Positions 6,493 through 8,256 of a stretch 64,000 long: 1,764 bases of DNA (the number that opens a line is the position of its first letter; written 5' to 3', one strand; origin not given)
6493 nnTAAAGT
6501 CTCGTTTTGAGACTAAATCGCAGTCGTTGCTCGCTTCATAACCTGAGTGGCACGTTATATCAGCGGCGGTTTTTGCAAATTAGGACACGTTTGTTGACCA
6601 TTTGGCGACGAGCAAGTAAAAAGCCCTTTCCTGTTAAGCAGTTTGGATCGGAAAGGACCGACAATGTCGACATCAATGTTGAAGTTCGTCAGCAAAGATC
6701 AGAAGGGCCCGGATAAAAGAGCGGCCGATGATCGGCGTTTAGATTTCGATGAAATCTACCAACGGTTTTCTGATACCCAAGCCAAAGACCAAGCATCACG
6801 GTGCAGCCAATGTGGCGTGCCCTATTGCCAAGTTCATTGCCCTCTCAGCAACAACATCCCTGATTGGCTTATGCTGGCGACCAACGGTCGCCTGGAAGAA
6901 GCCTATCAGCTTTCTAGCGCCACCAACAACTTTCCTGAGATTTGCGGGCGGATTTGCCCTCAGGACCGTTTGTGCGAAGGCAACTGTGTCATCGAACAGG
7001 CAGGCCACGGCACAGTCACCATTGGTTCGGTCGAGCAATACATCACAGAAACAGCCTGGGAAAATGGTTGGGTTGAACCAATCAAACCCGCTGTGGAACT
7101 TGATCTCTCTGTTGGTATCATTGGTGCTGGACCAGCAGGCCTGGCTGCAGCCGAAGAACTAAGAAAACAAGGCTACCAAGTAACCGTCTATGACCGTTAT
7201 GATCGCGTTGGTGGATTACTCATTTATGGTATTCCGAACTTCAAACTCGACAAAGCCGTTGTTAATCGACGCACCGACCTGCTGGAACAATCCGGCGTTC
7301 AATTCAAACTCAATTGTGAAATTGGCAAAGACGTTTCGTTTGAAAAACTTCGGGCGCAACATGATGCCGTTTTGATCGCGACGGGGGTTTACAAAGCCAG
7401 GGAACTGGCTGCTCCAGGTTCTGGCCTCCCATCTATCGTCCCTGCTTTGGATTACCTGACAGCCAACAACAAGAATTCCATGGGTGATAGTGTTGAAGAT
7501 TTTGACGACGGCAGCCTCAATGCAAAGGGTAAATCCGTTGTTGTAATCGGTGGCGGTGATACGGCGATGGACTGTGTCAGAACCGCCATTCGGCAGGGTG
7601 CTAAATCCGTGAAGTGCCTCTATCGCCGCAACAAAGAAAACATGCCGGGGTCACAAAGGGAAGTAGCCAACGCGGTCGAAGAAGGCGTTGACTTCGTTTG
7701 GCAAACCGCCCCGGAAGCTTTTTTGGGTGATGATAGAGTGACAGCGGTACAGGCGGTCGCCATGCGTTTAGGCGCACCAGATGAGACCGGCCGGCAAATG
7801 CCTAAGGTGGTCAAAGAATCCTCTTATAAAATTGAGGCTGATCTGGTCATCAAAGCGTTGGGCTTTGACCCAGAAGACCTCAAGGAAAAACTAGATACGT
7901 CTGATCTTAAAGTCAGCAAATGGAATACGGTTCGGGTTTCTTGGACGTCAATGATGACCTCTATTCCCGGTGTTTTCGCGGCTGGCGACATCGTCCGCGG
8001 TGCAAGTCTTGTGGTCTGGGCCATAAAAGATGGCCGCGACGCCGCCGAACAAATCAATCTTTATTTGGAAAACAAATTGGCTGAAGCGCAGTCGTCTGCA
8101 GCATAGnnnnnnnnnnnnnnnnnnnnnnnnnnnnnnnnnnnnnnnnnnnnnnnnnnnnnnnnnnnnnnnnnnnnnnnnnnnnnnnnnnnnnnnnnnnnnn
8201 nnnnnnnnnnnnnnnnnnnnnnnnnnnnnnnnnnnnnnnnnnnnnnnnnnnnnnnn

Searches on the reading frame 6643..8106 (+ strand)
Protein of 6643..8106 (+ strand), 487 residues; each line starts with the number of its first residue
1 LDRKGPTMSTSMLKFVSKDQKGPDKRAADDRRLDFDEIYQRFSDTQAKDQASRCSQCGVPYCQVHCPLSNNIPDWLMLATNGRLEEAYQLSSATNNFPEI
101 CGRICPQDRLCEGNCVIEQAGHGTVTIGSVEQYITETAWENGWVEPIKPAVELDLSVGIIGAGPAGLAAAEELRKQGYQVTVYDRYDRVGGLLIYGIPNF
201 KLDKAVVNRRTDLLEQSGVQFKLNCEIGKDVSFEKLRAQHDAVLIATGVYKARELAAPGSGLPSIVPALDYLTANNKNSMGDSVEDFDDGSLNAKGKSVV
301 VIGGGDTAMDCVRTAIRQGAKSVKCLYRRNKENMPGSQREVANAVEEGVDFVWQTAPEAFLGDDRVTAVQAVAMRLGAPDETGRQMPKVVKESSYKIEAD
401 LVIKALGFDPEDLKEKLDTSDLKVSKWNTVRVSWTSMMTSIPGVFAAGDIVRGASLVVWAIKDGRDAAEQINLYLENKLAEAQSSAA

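Call 19: search_protein_families(library=pfam, proteins=[window:6643-8106:+], max_evalue=0.00001)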
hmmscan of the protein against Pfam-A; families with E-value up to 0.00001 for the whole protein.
window:6643-8106:+ (487 aa): 9 families
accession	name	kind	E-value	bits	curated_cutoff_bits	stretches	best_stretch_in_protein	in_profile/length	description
PF14691.11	Fer4_20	-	1.1e-37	128.7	25.8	1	33-142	3-112/113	Dihydroprymidine dehydrogenase domain II, 4Fe-4S cluster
PF07992.20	Pyr_redox_2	-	3e-32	112.6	26.1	1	157-464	3-291/291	Pyridine nucleotide-disulphide oxidoreductase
PF00070.33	Pyr_redox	-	1.4e-12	48.3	22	0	157-227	2-63/82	Pyridine nucleotide-disulphide oxidoreductase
PF13738.12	Pyr_redox_3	-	4.7e-12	46.2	30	1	293-448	161-305/305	Pyridine nucleotide-disulphide oxidoreductase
PF13450.12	NAD_binding_8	-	5e-10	40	21.9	1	159-192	1-34/68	NAD(P)-binding Rossmann-like domain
PF01266.30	DAO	-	5.3e-08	33.2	27.9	0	157-190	2-35/353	FAD dependent oxidoreductase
PF03486.20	HI0933_like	-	7.3e-07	29.3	50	0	157-190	3-36/244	HI0933-like protein Rossmann domain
PF01593.30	Amino_oxidase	-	1.6e-06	28.1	19.8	0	165-192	2-29/443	Flavin containing amine oxidoreductase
PF01494.25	FAD_binding_3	-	2.2e-06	27.6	22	1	155-187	2-34/349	FAD binding domain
